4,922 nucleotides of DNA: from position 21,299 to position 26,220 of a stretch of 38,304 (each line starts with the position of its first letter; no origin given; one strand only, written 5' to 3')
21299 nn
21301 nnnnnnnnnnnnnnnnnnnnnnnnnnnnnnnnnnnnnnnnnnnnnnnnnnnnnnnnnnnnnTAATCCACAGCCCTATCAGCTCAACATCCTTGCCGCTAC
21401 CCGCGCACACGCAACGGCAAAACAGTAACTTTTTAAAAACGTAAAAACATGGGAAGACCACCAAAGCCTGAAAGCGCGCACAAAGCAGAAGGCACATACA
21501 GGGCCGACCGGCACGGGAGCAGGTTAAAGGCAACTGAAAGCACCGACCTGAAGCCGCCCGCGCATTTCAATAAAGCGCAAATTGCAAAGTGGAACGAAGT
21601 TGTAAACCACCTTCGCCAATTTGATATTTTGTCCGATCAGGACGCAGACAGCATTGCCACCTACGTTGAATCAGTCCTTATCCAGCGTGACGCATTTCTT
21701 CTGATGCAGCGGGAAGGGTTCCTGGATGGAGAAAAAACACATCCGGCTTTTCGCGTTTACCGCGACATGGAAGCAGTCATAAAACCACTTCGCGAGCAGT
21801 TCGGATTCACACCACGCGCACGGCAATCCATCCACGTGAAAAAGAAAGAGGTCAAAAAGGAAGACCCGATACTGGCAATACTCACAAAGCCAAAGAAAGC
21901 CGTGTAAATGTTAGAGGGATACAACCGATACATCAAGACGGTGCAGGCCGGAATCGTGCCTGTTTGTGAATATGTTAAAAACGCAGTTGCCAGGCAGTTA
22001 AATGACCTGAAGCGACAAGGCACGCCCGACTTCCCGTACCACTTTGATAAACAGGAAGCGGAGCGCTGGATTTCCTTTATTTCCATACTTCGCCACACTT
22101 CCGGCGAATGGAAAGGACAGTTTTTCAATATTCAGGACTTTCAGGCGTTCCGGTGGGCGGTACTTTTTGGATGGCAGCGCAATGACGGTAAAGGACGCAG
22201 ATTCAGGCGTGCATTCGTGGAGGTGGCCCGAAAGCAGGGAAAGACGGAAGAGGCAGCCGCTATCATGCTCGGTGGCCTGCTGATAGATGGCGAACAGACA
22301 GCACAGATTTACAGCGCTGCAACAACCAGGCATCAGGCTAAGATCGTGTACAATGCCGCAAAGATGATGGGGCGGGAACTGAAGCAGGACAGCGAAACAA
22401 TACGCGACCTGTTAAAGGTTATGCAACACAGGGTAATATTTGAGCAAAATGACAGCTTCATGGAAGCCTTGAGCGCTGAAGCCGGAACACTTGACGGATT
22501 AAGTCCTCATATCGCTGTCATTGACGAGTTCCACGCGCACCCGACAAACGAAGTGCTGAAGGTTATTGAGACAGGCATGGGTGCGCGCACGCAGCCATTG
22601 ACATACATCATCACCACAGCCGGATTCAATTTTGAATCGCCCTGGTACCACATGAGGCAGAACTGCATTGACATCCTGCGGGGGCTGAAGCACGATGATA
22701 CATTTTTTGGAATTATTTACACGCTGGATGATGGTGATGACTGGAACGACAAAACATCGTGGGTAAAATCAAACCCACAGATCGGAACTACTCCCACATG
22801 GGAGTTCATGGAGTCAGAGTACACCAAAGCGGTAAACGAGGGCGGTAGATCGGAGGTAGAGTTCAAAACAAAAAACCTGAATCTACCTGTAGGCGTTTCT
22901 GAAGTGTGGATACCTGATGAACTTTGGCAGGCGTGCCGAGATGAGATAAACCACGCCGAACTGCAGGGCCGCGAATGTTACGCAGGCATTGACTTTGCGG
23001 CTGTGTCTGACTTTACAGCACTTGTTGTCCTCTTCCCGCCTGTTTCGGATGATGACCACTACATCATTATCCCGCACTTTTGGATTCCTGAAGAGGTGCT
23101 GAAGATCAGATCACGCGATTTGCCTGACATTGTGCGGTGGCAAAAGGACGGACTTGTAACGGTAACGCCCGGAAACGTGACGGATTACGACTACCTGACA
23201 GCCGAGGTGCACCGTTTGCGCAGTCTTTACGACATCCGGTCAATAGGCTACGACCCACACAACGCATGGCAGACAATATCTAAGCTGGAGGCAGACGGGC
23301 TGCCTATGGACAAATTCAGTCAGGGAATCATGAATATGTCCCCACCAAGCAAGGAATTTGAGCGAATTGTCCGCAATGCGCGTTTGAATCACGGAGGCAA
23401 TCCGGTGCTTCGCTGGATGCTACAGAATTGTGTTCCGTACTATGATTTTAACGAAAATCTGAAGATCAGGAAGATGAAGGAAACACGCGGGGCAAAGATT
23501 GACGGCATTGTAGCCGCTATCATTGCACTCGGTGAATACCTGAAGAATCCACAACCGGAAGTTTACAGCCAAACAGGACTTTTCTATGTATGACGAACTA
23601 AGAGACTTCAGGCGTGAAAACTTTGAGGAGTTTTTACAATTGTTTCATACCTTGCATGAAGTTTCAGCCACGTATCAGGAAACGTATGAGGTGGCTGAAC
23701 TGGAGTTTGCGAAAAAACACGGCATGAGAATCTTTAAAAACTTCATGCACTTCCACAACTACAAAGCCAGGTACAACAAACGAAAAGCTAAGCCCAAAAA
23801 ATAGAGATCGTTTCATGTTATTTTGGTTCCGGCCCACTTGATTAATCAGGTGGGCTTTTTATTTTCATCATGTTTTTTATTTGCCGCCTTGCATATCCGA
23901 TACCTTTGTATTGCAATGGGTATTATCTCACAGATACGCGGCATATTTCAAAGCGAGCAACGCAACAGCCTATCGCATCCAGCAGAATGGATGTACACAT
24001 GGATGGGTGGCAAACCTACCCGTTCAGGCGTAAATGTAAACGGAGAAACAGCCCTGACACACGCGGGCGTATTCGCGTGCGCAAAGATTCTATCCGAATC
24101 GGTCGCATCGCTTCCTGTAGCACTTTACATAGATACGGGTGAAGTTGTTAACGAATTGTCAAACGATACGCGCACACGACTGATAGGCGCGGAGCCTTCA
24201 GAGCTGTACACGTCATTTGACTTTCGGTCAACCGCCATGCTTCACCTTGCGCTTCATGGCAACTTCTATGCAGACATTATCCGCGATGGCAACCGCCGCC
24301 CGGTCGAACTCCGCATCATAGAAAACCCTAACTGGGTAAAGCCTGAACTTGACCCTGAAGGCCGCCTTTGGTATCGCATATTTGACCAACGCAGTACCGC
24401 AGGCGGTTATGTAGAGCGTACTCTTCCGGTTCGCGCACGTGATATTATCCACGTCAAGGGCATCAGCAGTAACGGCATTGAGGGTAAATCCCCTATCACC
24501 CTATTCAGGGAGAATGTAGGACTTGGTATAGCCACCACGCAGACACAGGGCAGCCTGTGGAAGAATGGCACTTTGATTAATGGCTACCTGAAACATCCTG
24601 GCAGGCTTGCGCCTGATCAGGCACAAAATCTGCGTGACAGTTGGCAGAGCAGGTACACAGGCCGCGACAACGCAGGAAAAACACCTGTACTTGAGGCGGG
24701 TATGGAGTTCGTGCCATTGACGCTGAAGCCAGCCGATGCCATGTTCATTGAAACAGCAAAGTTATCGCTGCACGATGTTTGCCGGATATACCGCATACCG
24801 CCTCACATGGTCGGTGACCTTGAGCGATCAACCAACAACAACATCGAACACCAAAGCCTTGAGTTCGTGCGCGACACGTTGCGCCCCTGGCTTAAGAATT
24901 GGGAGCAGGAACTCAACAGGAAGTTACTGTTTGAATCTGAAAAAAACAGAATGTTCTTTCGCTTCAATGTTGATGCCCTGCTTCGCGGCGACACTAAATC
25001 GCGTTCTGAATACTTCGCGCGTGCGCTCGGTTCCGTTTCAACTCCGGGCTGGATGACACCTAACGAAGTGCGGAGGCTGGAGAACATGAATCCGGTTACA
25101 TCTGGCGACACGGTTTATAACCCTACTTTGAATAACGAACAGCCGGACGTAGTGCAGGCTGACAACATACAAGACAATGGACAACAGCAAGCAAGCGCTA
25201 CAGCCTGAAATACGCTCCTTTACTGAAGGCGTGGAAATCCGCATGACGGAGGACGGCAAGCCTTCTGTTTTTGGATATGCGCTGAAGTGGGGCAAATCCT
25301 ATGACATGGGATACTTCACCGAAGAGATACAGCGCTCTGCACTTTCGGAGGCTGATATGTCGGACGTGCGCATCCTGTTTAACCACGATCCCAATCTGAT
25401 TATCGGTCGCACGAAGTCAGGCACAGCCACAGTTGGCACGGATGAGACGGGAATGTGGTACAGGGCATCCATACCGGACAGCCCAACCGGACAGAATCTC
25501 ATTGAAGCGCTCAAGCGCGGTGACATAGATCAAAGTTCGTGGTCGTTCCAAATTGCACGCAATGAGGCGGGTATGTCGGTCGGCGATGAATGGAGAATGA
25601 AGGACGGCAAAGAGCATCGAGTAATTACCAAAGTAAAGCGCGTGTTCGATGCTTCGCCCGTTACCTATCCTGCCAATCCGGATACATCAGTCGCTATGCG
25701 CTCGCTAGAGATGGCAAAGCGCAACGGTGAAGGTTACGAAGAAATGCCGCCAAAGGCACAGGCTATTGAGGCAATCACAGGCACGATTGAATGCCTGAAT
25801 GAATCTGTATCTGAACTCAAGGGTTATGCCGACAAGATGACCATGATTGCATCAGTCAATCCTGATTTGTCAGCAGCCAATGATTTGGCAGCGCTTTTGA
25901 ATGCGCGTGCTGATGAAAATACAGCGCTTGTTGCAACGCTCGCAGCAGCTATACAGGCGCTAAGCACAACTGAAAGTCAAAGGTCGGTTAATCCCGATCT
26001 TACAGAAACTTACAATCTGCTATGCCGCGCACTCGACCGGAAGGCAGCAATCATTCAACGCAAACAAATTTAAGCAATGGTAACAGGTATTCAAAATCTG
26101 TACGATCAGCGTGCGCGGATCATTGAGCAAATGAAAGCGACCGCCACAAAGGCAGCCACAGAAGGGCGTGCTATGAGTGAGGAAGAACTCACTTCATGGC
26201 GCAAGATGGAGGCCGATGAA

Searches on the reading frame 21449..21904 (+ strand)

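Call 54: search_protein_families(library=phrogs, proteins=[window:21449-21904:+], max_evalue=0.001)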
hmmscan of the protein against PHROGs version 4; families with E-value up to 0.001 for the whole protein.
window:21449-21904:+ (152 aa): 1 family
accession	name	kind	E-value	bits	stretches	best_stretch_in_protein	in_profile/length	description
phrog_83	-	head and packaging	5.2e-24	86.1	1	1-147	42-201/246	terminase small subunit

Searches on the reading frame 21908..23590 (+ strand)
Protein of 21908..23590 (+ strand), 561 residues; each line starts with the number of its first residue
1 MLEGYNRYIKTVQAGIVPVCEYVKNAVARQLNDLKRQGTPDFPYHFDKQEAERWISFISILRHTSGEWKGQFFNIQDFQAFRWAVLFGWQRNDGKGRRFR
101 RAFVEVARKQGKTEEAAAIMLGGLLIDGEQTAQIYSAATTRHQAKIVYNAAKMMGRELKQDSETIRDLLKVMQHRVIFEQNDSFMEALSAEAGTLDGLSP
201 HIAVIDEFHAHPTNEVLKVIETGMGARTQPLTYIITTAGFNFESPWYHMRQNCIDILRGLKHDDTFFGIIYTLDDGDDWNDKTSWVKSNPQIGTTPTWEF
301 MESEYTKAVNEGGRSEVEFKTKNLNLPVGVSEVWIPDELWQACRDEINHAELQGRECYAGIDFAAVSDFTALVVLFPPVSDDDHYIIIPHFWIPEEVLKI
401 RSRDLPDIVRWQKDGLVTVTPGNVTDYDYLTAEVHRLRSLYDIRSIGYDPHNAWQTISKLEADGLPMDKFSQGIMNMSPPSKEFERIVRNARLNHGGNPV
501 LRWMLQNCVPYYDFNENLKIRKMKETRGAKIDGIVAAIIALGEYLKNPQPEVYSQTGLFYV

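Call 19: search_protein_families(library=phrogs, proteins=[window:21908-23590:+], max_evalue=0.001)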
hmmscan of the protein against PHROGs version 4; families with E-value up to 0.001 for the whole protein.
window:21908-23590:+ (561 aa): 8 families
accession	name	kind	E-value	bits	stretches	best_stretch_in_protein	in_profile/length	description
phrog_9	-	head and packaging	2.2e-162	543.8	1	8-551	170-670/812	terminase large subunit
phrog_2699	-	head and packaging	2.3e-83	280.7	1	251-551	3-300/315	terminase large subunit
phrog_4914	-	head and packaging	3.5e-47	161.7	1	6-202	12-212/213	terminase large subunit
phrog_10517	-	head and packaging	5e-31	108.9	1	7-150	39-180/207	terminase large subunit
phrog_7331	-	head and packaging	9.1e-21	74.6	1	455-554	5-102/113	terminase large subunit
phrog_2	-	head and packaging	4.6e-13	49.8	1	85-536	265-584/807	terminase large subunit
phrog_37124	-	unknown function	4.9e-10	40.4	1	362-474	2-126/143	-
phrog_7622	-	head and packaging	7.6e-06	26.7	1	84-218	66-202/224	terminase large subunit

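Call 80: search_dna_similar(query=window:21908-23590:+, collection=phages, mode=protein, max_evalue=1e-10, max_rows=25)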
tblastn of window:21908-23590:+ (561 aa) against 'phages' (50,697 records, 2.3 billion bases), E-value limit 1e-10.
Records with a match: 2508; places in all: 2509; records where one place covers at least 80% of the query: 1959.
Best place of each record, by identity: <60% 2508.
By first word of the organism name: Streptococcus 474; Staphylococcus 280; Vibrio 223; Mycobacterium 156; Enterococcus 142; Arthrobacter 112; Paenibacillus 110; Gordonia 97; Streptomyces 76; Lactobacillus 73; and 106 more.
By host as written in the record: - 289; Streptococcus thermophilus 130; Mycobacterium smegmatis mc2 155 108; Staphylococcus aureus 78; Arthrobacter sp. ATCC 21022 62; Gordonia terrae 3612 56; Ralstonia solanacearum 49; Enterococcus faecalis 43; and 771 more.
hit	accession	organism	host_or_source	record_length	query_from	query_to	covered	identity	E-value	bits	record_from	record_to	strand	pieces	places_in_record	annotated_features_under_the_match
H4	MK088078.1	Marinobacter phage AS1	Marinobacter sp. D1S9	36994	8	556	98%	38.6%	7e-108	360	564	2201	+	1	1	terminase large subunit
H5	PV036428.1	phage NatCom_18656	human feces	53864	45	561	92%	40.3%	7e-103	346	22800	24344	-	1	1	terminase large subunit | hypothetical protein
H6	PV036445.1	Evtepia phage NatCom_42594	Evtepia sp. 900546255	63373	45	561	92%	40.3%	7e-103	346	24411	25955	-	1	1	terminase large subunit | hypothetical protein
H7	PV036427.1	Evtepia phage NatCom_11697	Evtepia sp.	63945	45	561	92%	40.3%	7e-103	346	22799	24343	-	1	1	terminase large subunit | hypothetical protein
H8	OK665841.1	Burkholderia phage BgVeeders33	Burkholderia gladioli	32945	6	558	99%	37.6%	1e-97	331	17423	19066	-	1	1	terminase large subunit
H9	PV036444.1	Clostridium phage NatCom_42228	Clostridium sp. 003024715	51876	45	559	92%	40.1%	2e-102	345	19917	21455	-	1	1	terminase large subunit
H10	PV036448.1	phage NatCom_34192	human feces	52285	45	561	92%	39.9%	6e-102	343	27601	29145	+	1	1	terminase large subunit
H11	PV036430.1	phage NatCom_20922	human feces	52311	45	561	92%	39.8%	5e-101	341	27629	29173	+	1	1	terminase large subunit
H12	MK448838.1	Streptococcus phage Javan100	Streptococcus constellatus 925_SCON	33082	45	559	92%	39.9%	1e-95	325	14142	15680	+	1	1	terminase large subunit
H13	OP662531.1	Streptococcus phage YS43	Streptococcus suis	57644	45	559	92%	39.8%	1e-103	348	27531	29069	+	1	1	terminase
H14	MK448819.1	Streptococcus phage Javan599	Streptococcus suis YS49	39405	45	559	92%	39.8%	2e-103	347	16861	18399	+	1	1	terminase large subunit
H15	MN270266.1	Streptococcus phage phi-SsuFJZZ32_rum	Streptococcus suis FJZZ32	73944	45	559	92%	39.8%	3e-103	347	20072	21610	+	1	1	terminase large subunit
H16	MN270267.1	Streptococcus phage phi-SsuFJZZ39_rum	Streptococcus suis FJZZ39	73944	45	559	92%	39.8%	3e-103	347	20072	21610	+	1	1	terminase large subunit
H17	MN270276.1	Streptococcus phage phi-SsuSSJ28_rum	Streptococcus suis SSJ28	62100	45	559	92%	39.8%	3e-103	347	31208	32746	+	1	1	terminase large subunit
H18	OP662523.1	Streptococcus phage YS771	Streptococcus suis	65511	45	559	92%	39.8%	4e-103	347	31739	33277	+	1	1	terminase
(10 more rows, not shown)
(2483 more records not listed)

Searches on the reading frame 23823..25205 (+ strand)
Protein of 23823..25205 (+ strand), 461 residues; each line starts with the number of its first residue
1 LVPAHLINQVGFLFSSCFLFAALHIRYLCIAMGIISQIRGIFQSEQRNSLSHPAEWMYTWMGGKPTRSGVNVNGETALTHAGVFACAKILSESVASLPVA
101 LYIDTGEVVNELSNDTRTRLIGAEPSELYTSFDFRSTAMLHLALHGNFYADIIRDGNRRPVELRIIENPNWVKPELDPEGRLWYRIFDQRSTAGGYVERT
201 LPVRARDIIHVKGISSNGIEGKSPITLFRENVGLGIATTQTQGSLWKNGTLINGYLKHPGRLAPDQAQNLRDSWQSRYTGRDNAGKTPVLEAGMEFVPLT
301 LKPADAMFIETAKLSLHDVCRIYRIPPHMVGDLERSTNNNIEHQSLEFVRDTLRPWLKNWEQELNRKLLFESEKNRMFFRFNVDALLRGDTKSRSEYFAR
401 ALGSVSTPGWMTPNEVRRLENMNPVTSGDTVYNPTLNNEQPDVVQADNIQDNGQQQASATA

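Call 19: search_protein_families(library=phrogs, proteins=[window:23823-25205:+], max_evalue=0.001)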
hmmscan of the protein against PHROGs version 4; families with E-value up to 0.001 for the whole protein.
window:23823-25205:+ (461 aa): 8 families
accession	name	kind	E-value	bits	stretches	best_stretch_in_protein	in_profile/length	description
phrog_12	-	head and packaging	4.9e-117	393.6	1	31-454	47-447/646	portal protein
phrog_2662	-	head and packaging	1.9e-71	242.7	1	71-457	58-440/717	portal protein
phrog_5929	-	head and packaging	1.1e-61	209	1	239-441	5-202/228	portal protein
phrog_11323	-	unknown function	3.8e-37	128.3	1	329-453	1-123/130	-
phrog_2271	-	head and packaging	8.5e-34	117.4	1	67-437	39-398/859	portal protein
phrog_21454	-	unknown function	2e-22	80.8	1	258-433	4-171/320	-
phrog_11117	-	head and packaging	1.8e-06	28.6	1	269-456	14-206/264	portal protein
phrog_9856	-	unknown function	3.3e-05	24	1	68-211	40-179/223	-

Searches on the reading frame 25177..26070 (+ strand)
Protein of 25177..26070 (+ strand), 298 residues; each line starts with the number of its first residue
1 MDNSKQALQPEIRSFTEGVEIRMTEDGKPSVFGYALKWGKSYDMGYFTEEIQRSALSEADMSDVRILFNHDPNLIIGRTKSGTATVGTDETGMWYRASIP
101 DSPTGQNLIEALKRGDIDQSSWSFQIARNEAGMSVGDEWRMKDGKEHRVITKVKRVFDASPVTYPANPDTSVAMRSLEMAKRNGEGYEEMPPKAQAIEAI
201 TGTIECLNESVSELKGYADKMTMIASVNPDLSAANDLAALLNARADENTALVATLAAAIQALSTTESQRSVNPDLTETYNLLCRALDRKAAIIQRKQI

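Call 19: search_protein_families(library=phrogs, proteins=[window:25177-26070:+], max_evalue=0.001)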
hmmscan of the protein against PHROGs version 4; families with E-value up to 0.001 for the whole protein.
window:25177-26070:+ (298 aa): 7 families
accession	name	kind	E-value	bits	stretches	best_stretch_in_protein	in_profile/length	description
phrog_80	-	head and packaging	4.5e-45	155.9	1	10-232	217-420/607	head maturation protease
phrog_9644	-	head and packaging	2.9e-26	93.6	1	22-181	156-314/341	head maturation protease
phrog_2263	-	head and packaging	5.6e-23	82.6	1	29-264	39-222/551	major head protein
phrog_7053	-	head and packaging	2.2e-11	44.9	1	38-182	53-196/390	head maturation protease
phrog_36211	-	head and packaging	2.1e-09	37.9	1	47-234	41-228/378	head maturation protease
phrog_3244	-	head and packaging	2.4e-09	38.3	1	65-213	72-217/326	head maturation protease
phrog_13042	-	head and packaging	6.2e-08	33.1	1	41-178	42-177/386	major head protein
